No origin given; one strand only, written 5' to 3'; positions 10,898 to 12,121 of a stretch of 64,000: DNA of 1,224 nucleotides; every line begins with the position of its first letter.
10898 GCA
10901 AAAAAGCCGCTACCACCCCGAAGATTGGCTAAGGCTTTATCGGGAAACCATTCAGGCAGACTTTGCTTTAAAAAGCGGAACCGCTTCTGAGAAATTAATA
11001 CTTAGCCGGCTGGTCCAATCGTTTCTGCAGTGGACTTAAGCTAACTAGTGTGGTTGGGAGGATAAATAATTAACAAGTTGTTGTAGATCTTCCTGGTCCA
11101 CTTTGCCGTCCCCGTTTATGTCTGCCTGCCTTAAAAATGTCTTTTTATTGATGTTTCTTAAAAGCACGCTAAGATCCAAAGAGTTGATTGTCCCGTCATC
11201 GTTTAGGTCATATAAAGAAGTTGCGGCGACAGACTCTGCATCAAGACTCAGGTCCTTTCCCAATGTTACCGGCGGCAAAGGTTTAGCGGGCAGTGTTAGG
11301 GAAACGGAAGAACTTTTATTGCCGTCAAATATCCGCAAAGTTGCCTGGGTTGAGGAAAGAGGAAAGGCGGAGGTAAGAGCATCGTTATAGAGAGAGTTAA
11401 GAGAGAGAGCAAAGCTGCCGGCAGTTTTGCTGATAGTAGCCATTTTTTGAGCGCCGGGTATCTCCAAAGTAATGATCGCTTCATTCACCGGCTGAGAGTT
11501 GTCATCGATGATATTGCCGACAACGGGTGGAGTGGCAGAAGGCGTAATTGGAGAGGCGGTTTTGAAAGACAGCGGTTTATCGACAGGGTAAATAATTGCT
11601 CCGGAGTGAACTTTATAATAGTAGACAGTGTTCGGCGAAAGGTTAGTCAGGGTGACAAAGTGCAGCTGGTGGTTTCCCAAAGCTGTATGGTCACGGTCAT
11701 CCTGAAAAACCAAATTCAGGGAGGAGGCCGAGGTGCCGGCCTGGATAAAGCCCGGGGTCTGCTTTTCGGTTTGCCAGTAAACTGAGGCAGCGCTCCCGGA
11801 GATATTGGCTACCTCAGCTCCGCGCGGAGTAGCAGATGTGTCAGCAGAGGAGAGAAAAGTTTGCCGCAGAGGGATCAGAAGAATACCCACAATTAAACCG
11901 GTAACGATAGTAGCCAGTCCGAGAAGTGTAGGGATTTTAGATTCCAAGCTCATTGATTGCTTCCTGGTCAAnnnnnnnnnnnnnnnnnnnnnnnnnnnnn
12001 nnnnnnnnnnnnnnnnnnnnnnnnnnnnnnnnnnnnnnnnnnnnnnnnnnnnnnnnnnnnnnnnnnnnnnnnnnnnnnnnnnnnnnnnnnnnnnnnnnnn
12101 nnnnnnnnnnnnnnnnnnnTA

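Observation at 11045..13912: pilN-pilO module followed by a dockerin-bearing protein, with no pilM and a decayed gene upstream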

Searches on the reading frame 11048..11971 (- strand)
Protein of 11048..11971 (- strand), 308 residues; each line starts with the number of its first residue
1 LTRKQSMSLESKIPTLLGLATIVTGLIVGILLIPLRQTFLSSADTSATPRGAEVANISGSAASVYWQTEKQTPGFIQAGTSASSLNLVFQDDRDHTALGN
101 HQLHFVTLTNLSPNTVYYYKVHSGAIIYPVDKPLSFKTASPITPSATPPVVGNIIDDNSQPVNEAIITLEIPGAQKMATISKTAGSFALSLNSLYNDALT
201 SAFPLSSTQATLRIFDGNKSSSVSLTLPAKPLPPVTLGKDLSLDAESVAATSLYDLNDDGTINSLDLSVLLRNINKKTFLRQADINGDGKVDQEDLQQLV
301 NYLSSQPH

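Call 3: search_protein_families(library=pfam, proteins=[window:11048-11971:-], max_evalue=1)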
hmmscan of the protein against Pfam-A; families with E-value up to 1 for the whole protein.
window:11048-11971:- (308 aa): 9 families
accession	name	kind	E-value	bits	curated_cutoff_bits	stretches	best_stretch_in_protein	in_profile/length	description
PF00404.24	Dockerin_1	-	7.5e-12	45.7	22.9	1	254-303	2-56/57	Dockerin type I domain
PF16656.11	Pur_ac_phosph_N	-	6.7e-10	39.8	30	1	55-138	9-93/93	Purple acid Phosphatase, N-terminal domain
PF13202.12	EF-hand_5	-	5.1e-08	32.5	25.9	1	279-300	4-25/25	EF hand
PF00036.39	EF-hand_1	-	1.2e-06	28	25.4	1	279-300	5-26/29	EF hand domain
PF13405.12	EF-hand_6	-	1.9e-06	27.6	25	1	281-302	7-28/30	EF-hand domain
PF13499.12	EF-hand_7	-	2e-05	25.3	30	1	253-299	10-65/67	EF-hand domain pair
PF00041.27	fn3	-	0.017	15.8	25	1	48-123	2-68/84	Fibronectin type III domain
PF13833.12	EF-hand_8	-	0.065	13.4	28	0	281-299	32-50/54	EF-hand domain pair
PF16655.11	PhoD_N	-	0.15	13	30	1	87-128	43-83/90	PhoD-like phosphatase, N-terminal domain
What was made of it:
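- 11045..11971 (-): Fourth gene (308-aa ORF; probable start at 11953, 302 aa, overlapping the 60-aa gene by 17 nt): TM anchor, FN3-like domain, second beta-sandwich, dockerin. Pfam (call 3).
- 11558..11830 (-): FN3-like domain (purple-acid-phosphatase N-domain type). Pur_ac_phosph_N E=6.7e-10 (call 3).
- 11057..11215 (-): Type I dockerin; Ca-binding loops at 11174-11209 and 11087-11122. Dockerin_1 45.7 bits against a gathering score of 22.9 (call 3).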

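Call 4: search_protein_families(library=ncbifam, proteins=[window:11048-11971:-], max_evalue=1)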
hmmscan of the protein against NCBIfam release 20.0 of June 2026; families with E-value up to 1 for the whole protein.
window:11048-11971:- (308 aa): 3 families
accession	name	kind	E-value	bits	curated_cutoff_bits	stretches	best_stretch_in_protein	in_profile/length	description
NF049990.1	CellobisidaseCelK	equivalog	0.00047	18.5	1700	1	253-304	829-883/889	cellulose 1,4-beta-cellobiosidase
NF041410.1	XopAW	subfamily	0.018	14.8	120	1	207-300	64-162/235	XopAW family type III secretion system calcium-binding effector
NF058638.1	AlkPhosPhoDBac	equivalog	0.21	9.8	1000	1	101-133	122-153/574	alkaline phosphatase PhoD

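Call 12: find_homologous_proteins(query=window:11048-11971:-, max_evalue=0.001)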
Query window:11048-11971:- (308 aa): 28 proteins with E <= 0.001 among 4041 candidates.
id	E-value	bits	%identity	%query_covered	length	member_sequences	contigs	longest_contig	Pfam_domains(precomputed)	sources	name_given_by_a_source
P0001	2.2e-188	642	100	98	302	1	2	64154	PF13405.13,PF00404.25,PF13499.13,PF13202.13,PF00036.39,PF16656.12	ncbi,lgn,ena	-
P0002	1.1e-79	286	50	96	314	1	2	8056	PF00404.25,PF16656.12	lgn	-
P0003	2.9e-78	281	49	96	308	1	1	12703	PF00404.25,PF16656.12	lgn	-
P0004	4.2e-77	277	49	93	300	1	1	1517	PF00404.25,PF16656.12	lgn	-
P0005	8.7e-75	270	47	98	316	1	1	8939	PF00404.25,PF16656.12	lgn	-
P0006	3.1e-72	261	48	93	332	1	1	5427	PF00404.25,PF16656.12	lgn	-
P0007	3.6e-71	258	45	95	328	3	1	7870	PF00404.25,PF16656.12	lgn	-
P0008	4.9e-71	257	46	96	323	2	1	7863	PF00404.25,PF16656.12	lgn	-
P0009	1.1e-70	256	46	84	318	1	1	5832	PF00404.25,PF16656.12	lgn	-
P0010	1.7e-70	256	47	95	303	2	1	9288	PF00404.25,PF16656.12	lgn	-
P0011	2.8e-69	252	47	95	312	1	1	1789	PF00404.25,PF00041.28,PF16656.12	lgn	-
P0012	9.0e-69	250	44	96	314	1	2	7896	PF00404.25,PF16656.12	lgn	-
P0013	2.1e-68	249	44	94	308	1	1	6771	PF00404.25,PF00041.28,PF16656.12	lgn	-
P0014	3.0e-68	248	46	94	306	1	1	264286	PF00404.25,PF16656.12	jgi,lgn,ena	-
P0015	6.3e-68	247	48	95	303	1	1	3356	PF16656.12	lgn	-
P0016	1.6e-65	239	47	85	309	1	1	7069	PF00404.25,PF16656.12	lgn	-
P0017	1.0e-61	227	41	86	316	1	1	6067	PF00404.25,PF16656.12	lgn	-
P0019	9.0e-61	224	42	97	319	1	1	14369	PF00404.25,PF00041.28,PF16656.12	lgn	-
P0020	2.6e-56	209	41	96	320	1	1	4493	PF00404.25,PF16656.12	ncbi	-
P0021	3.3e-44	169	36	84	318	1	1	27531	PF00404.25,PF16656.12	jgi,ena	-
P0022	8.3e-44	168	35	94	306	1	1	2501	PF00404.25,PF16656.12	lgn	-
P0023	1.1e-38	151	38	94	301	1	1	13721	PF00404.25,PF16656.12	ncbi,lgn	-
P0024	1.7e-36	144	35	93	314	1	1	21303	PF00404.25,PF16656.12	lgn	-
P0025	4.9e-30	123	33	94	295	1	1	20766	PF00404.25,PF00041.28,PF16656.12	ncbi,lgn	-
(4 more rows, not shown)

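Call 13: find_encoding_contigs(protein=P0014, flank=8000, max_places=2)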
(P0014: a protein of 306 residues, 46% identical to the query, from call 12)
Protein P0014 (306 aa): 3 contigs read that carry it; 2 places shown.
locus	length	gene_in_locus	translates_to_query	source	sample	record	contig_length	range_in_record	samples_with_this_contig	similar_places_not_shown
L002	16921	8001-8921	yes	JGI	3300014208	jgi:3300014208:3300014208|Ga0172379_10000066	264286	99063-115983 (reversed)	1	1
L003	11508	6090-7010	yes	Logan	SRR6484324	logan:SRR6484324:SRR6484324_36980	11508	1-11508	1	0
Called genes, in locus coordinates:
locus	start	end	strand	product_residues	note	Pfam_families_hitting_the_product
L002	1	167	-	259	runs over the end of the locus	-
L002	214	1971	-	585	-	PF00009:GTP_EFTU, PF00679:EFG_C, PF06421:LepA_C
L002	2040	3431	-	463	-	PF17767:NAPRTase_N, PF17956:NAPRTase_C (faint)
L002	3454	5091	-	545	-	PF03023:MurJ, PF13440:Polysacc_synt_3 (weak), PF01554:MatE (weak)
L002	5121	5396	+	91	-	PF01649:Ribosomal_S20p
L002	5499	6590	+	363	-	PF18933:PsbP_2 (weak)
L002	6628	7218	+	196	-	PF05137:PilN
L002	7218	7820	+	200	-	-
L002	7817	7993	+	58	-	-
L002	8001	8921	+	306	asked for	PF16656:Pur_ac_phosph_N, PF00404:Dockerin_1 (weak)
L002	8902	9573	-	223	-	-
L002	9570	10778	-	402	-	PF03816:LytR_cpsA_psr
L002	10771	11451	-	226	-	PF00121:TIM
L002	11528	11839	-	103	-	PF01035:DNA_binding_1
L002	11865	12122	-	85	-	PF00085:Thioredoxin, PF05768:Glrx-like (weak), PF13098:Thioredoxin_2, PF13192:Thioredoxin_3 (weak), PF13905:Thioredoxin_8 (faint), PF14595:Thioredoxin_9 (weak)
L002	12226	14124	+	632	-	PF00580:UvrD-helicase, PF13245:AAA_19, PF13604:AAA_30 (faint), PF01443:Viral_helicase1 (faint), PF13361:UvrD_C, PF13538:UvrD_C_2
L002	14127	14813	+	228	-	PF07501:G5, PF06725:3D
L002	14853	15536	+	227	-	PF13624:SurA_N_3 (weak)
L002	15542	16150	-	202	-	-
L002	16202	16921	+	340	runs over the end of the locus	PF02388:FemAB, PF13480:Acetyltransf_6, PF02388:FemAB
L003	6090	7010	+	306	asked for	PF16656:Pur_ac_phosph_N, PF00404:Dockerin_1 (weak)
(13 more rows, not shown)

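Call 14: find_encoding_contigs(protein=P0021, flank=8000, max_places=2)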
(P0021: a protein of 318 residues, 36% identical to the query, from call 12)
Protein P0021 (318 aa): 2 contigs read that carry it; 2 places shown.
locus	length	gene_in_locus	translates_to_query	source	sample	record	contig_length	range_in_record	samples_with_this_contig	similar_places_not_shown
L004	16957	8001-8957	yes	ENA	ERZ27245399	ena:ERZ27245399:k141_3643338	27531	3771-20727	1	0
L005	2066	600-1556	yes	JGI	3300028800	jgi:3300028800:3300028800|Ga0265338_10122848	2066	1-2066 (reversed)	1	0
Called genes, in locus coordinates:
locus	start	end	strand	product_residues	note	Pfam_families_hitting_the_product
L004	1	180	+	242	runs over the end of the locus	PF01996:F420_ligase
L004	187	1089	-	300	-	PF02016:Peptidase_S66, PF17676:Peptidase_S66C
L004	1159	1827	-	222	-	-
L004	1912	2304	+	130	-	PF10463:Peptidase_U49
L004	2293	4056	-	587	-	PF00009:GTP_EFTU, PF00679:EFG_C, PF06421:LepA_C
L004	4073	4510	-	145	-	PF00293:NUDIX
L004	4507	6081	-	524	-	PF03023:MurJ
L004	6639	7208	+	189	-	PF05137:PilN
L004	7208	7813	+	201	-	PF04350:PilO, PF10741:T2SSM_b (weak)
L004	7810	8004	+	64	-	-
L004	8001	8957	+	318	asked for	PF16656:Pur_ac_phosph_N, PF00404:Dockerin_1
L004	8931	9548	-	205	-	PF21694:DNA_pol3_delta_C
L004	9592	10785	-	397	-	PF03816:LytR_cpsA_psr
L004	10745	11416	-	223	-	PF00121:TIM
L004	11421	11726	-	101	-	PF01035:DNA_binding_1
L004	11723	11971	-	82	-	PF00085:Thioredoxin, PF08534:Redoxin (weak), PF13098:Thioredoxin_2, PF13905:Thioredoxin_8 (faint), PF13192:Thioredoxin_3 (weak)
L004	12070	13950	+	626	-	PF00580:UvrD-helicase, PF13245:AAA_19, PF13604:AAA_30 (faint), PF01443:Viral_helicase1 (faint), PF13361:UvrD_C, PF13538:UvrD_C_2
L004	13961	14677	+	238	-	PF07501:G5, PF06725:3D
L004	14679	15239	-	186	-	-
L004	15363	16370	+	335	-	PF02388:FemAB, PF13480:Acetyltransf_6, PF02388:FemAB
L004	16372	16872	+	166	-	PF08123:DOT1 (weak)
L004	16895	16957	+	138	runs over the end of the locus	-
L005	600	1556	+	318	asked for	PF16656:Pur_ac_phosph_N, PF00404:Dockerin_1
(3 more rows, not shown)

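Call 15: find_encoding_contigs(protein=P0025, flank=8000, max_places=2)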
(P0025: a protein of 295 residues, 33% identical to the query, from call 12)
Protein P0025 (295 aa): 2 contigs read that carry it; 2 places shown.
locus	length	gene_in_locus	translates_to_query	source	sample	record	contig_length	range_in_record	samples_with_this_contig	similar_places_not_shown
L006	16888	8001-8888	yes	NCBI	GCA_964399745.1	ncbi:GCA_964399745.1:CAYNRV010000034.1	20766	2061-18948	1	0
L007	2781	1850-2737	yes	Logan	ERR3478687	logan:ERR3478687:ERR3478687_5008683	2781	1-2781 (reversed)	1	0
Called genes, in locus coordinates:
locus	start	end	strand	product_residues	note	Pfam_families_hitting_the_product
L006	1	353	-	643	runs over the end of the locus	PF00012:HSP70, PF06723:MreB_Mbl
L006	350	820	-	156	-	PF01025:GrpE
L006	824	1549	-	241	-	PF01628:HrcA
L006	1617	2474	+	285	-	PF01734:Patatin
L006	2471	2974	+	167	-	PF06414:Zeta_toxin (weak), PF13238:AAA_18 (weak), PF13671:AAA_33 (weak), PF13207:AAA_17 (faint), PF01202:SKI (faint)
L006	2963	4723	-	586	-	PF00009:GTP_EFTU, PF00679:EFG_C, PF06421:LepA_C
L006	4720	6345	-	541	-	PF03023:MurJ, PF01554:MatE (weak)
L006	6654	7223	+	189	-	PF05137:PilN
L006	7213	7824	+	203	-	PF10741:T2SSM_b (weak)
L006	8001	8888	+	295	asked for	PF00041:fn3 (faint), PF16656:Pur_ac_phosph_N, PF00404:Dockerin_1 (weak)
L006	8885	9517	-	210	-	-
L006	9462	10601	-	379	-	PF03816:LytR_cpsA_psr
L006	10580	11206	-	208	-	PF00121:TIM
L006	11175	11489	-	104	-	PF01035:DNA_binding_1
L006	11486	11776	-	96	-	PF14595:Thioredoxin_9 (weak), PF00085:Thioredoxin, PF00578:AhpC-TSA (weak), PF08534:Redoxin (faint), PF13098:Thioredoxin_2, PF13905:Thioredoxin_8 (weak)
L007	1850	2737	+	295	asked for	PF00041:fn3 (faint), PF16656:Pur_ac_phosph_N, PF00404:Dockerin_1 (weak)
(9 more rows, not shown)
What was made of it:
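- The neighbours are cell-wall and housekeeping genes (MurJ, LCP, FemAB, G5/3D), which would also fit a non-pilus envelope role (calls 13-15).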

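Call 17: search_protein_families(library=pfam, proteins=[L002:5499-6587:+, L002:6628-7215:+, L002:7218-7817:+, L002:7817-7990:+, L004:6639-7205:+, L004:7208-7810:+, L004:7810-8001:+], max_evalue=1)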
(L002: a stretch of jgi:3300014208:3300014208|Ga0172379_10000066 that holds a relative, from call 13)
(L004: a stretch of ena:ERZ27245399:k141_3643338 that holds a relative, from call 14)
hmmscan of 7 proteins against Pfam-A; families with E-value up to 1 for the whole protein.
L002:5499-6587:+ (363 aa): 3 families
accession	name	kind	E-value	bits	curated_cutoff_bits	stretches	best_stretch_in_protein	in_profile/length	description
PF18933.6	PsbP_2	-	3.3e-10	40.7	27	1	60-230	36-184/184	PsbP-like protein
PF01789.22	PsbP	-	9e-05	23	23.5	0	240-264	2-26/155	PsbP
PF25784.1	BigA_N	-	0.032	14.8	24.5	1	302-336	11-45/80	BigA and YdbA N-terminal beta barrel domain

L002:6628-7215:+ (196 aa): 2 families
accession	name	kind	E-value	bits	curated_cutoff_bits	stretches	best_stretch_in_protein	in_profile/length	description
PF05137.18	PilN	-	2.3e-08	34.4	22.8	1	111-175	2-60/78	Fimbrial assembly protein (PilN)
PF13599.13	Pentapeptide_4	-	0.039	14.5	38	0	136-181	28-73/78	Pentapeptide repeat region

L002:7218-7817:+ (200 aa): 3 families
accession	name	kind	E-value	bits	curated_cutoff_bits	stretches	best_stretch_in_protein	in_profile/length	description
PF04350.18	PilO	-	0.00021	21.9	22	1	53-186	4-127/145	Pilus assembly protein, PilO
PF04977.20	DivIC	-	0.0056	16.9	28.9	1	32-81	1-50/80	Septum formation initiator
PF18595.6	Nuf2_DHR10-like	-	0.14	12.7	28.4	1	46-84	24-62/117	Nuf2, DHR10-like domain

L002:7817-7990:+ (58 aa): 0 families

L004:6639-7205:+ (189 aa): 2 families
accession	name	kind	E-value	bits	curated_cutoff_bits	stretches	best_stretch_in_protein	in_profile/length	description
PF05137.18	PilN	-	8.6e-09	35.8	22.8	1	110-184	3-75/78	Fimbrial assembly protein (PilN)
PF20082.4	DUF6476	-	0.14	12.5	24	1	26-60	5-39/91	Family of unknown function (DUF6476)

L004:7208-7810:+ (201 aa): 8 families
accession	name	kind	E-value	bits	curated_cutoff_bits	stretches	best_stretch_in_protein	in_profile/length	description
PF04350.18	PilO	-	7.2e-08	33.1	22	1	56-196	5-141/145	Pilus assembly protein, PilO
PF10741.14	T2SSM_b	-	2.7e-07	30.9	21.7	1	97-183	9-89/111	Type II secretion system (T2SS), protein M subtype b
PF03331.19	LpxC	-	0.0086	16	27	1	119-197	31-105/268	UDP-3-O-acyl N-acetylglycosamine deacetylase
PF04977.20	DivIC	-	0.025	14.8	28.9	1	31-84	1-54/80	Septum formation initiator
PF12072.13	RNase_Y_N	-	0.064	13.1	32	1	58-118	79-139/201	RNase Y N-terminal region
PF06005.17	ZapB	-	0.081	13.8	31.5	1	42-95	13-66/71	Cell division protein ZapB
PF13807.11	GNVR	-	0.081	13.3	27.7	1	47-112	4-72/82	G-rich domain on putative tyrosine kinase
PF22416.2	Lmo2445-like_C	-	0.14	13.2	27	1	75-156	8-84/94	Lmo2445-like, C-terminal domain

L004:7810-8001:+ (64 aa): 5 families
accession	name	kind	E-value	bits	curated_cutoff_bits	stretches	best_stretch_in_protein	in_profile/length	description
PF23906.1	DUF7248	-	0.014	15.9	27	1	6-27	19-40/58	Family of unknown function (DUF7248)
PF05650.16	DUF802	-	0.032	15.2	22.6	1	27-53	23-49/53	Domain of unknown function (DUF802)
PF22852.1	SoxE_N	-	0.042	14.1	27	1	7-26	7-26/48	Sulfocyanin, N-terminal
PF13721.11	SecD-TM1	-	0.061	14.2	30.5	1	8-41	10-43/103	SecD export protein N-terminal TM region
PF06143.16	Baculo_11_kDa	-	0.3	11.2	28.4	1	7-30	45-68/84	Baculovirus 11 kDa family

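Call 22: find_related_loci(query=A2, collection=genome_contigs, flank=10000)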
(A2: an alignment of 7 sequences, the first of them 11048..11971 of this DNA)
Query A2 (308 aa) in genome_contigs; peptide patterns used: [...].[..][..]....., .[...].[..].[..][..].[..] (x = any residue, [..] = any of these).
600 stretches matched a pattern (row limit reached: there are more); 48 encode a relative of the query (tblastn E <= 1e-3); 48 distinct loci.
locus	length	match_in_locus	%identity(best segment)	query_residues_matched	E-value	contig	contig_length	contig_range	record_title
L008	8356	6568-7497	48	1-303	2e-86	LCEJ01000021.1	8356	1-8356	MAG: Candidatus Daviesbacteria bacterium GW2011_GWA2_42_7 UV41_C0021, whole genome shotgun sequence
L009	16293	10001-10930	42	1-295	2e-67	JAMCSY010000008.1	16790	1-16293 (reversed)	MAG: Patescibacteria group bacterium isolate FK_Sedi_A_Bin.193 NODE_8117_length_16790_cov_8.59383, whole genome shotgun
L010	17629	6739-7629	40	12-303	9e-67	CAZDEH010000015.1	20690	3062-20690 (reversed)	MAG TPA_asm: uncultured Gammaproteobacteria bacterium isolate SRP050083_co3_643 genome assembly, contig: NODE_1868_lengt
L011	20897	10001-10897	40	5-299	3e-66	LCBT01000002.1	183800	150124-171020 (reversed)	MAG: Candidatus Daviesbacteria bacterium GW2011_GWA1_41_61 UU73_C0002, whole genome shotgun sequence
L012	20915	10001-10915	42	12-303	9e-65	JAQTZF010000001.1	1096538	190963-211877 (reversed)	MAG: Candidatus Daviesbacteria bacterium isolate STC_54 NODE_2_length_1096538_cov_10.617223_Sandtown_C, whole genome sho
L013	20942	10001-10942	41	11-303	2e-60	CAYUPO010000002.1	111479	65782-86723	MAG TPA_asm: uncultured Gammaproteobacteria bacterium isolate SRP286056_co1_297 genome assembly, contig: NODE_122_length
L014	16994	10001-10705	28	7-239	1e-17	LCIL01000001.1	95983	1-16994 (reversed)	MAG: Candidatus Woesebacteria bacterium GW2011_GWA1_44_23 UW47_C0001, whole genome shotgun sequence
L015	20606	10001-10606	28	53-246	6e-15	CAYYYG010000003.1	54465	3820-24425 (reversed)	MAG TPA_asm: uncultured Gammaproteobacteria bacterium isolate SRP192515_co2_325 genome assembly, contig: NODE_353_length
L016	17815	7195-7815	31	57-262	3e-11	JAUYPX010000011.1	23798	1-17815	MAG: Nanoarchaeota archaeon isolate C4_metabat.bin.63 C4_k141_193770, whole genome shotgun sequence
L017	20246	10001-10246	38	40-121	2e-9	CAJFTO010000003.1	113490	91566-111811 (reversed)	Candidatus Roslinia caecavium isolate Chicken_8_mag_97 genome assembly, contig: MAGpy_11413_8_idba_bin_97_fascaffold_125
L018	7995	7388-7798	32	53-190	2e-9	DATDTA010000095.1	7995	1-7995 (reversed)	MAG TPA_asm: Candidatus Nanoarchaeia archaeon isolate SMAG_U8017 k141_1426902, whole genome shotgun sequence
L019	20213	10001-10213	38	48-122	2e-8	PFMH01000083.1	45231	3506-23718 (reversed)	MAG: bacterium (Candidatus Howlettbacteria) CG_4_10_14_0_8_um_filter_40_9 CG_4_10_14_0.8_um_filter_scaffold_668_c, whole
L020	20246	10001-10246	36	40-121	3e-8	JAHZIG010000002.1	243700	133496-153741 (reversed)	MAG: Clostridiales bacterium isolate HRGM_Genome_3419 HRGM_Genome_3419_2, whole genome shotgun sequence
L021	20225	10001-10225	38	45-123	3e-7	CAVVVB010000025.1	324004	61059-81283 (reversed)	MAG: uncultured Chloroflexia bacterium isolate MFD03726.bin.2.26 genome assembly, contig: contig_78716, whole genome sho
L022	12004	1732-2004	32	56-154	1e-6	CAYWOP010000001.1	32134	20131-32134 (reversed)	MAG TPA_asm: uncultured Methanosarcinales archaeon isolate SRP185896_co1_402 genome assembly, contig: NODE_477_length_32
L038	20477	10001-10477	24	57-207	2e-5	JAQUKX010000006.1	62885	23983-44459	MAG: Patescibacteria group bacterium isolate STD1_117 NODE_911_length_62885_cov_3.907390_Sandtown_D1, whole genome shotg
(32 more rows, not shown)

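Call 29: predict_structure(alignment_id=A1)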
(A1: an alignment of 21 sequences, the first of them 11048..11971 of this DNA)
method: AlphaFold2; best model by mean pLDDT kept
length: 308 residues; sequences in the alignment: 21
mean_pLDDT: 88.3   pTM: 0.66
mean pLDDT of the five models: 88.3, 88.0, 86.9, 86.5, 86.1
residues with pLDDT >= 90: 216; 70-90: 53; 50-70: 27; < 50: 12
segments of 3 or more residues with pLDDT < 50: 41-43, 246-250
pLDDT, mean of each block of 10 residues (from residue 1): 54 69 88 58 68 97 96 96 96 85 97 98 94 97 93 94 96 98 91 95 93 96 94 95 63 80 90 93 94 95 80
secondary structure, 60 per line:
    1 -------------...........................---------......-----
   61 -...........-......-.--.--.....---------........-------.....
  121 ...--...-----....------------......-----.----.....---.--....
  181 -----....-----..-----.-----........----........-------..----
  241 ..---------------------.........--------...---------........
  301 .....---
elements in order: H14-40 E50-55 E62-72 E74-79 E87-91 E101-108 E116-123 E126-128 E134-137 E150-155 E166-170 E177-180 E186-189 E208-215 E220-227 H264-272 H293-305
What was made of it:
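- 11045..11971 (-): AF2 model pLDDT 88.3 (call 29).
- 11852..11932 (-): N-terminal TM helix with the motif I-P-T-L-L-G. Helix 14-40 in the model (call 29).
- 11288..11527 (-): Second beta-sandwich (CarboxypepD_reg-like in orthologues). Strands 150-227 at pLDDT above 90 (call 29).
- On Type I dockerin (PF00404): Two helices at 264-272 and 293-305 (call 29).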

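Call 32: fold_search(model_id=the predicted structure, library=pdb)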
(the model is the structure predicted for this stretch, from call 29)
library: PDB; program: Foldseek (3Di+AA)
matches with E <= 10: 1946; with E <= 0.001: 145
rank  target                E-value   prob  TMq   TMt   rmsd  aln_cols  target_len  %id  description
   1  7mrm_B                8.8e-07  1.00  0.22  0.19  19.0       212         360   13  Chicken CNTN3 APP complex (released 2022-01-05)
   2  5e53_B                1.4e-06  1.00  0.22  0.23  19.7       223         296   13  Crystal structure of chicken CNTN1 FN1-FN3 domains (released 2016-08-31)
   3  6giz_A                1.7e-06  1.00  0.25  0.16   9.8       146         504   22  PURPLE ACID PHYTASE FROM WHEAT ISOFORM B2 - SUBSTRATE COMPLEX (released 2019-11-27)
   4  6gj9_A                1.9e-06  1.00  0.25  0.16   9.8       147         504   21  PURPLE ACID PHYTASE FROM WHEAT ISOFORM B2 - REGENERATION COMPLEX (released 2019-11-27)
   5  4lxo_A                2.0e-06  1.00  0.20  0.31  18.3       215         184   14  Crystal structure of 9,10Fn3-elegantin chimera (released 2014-08-06)
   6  7mrm_A                2.1e-06  1.00  0.22  0.19  19.7       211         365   13  Chicken CNTN3 APP complex (released 2022-01-05)
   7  6tpu_A                2.1e-06  1.00  0.21  0.32  19.6       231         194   12  Crystal structures of FNIII domain three and four of the human leucocyte common antigen-related protein, LAR (released 2020-05-13)
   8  6gja_A                2.4e-06  1.00  0.25  0.16   9.8       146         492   21  PURPLE ACID PHYTASE FROM WHEAT ISOFORM B2 - H229A MUTANT (released 2019-11-27)
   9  6git_A                3.0e-06  1.00  0.25  0.16   9.8       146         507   21  PURPLE ACID PHYTASE FROM WHEAT ISOFORM B2 - PRODUCT COMPLEX (released 2019-11-27)
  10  6gj2_A                3.3e-06  1.00  0.25  0.16   9.7       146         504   21  PURPLE ACID PHYTASE FROM WHEAT ISOFORM B2 - COMPLEX WITH INOSITOL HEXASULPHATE (released 2019-11-27)
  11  5i99                  3.3e-06  1.00  0.18  0.15  18.5       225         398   11  Crystal structure of mouse CNTN3 Ig5-Fn2 domains (released 2016-08-31)
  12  2jll                  3.7e-06  1.00  0.25  0.20  18.2       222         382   16  Crystal structure of NCAM2 IgIV-FN3II (released 2009-11-17)
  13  7mrs_A                4.9e-06  1.00  0.22  0.23  20.6       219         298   12  Zebrafish CNTN4 APPb complex (released 2022-01-05)
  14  7y6e_A                5.2e-06  1.00  0.26  0.39  13.7       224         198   14  Crystal structure of sDscam FNIII23 domains, isoform Beta2v6 (released 2023-05-24)
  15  7ndg_B                5.2e-06  1.00  0.21  0.21  23.5       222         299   17  Cryo-EM structure of the ternary complex between Netrin-1, Neogenin and Repulsive Guidance Molecule B (released 2021-03-31)
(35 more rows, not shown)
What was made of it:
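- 11558..11830 (-): Foldseek hits are tandem FN3 proteins and purple acid phytase or phosphatase N-domains (call 32).
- Its fold is a generic surface stalk: tandem beta-sandwiches with FN3 matches (call 32).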
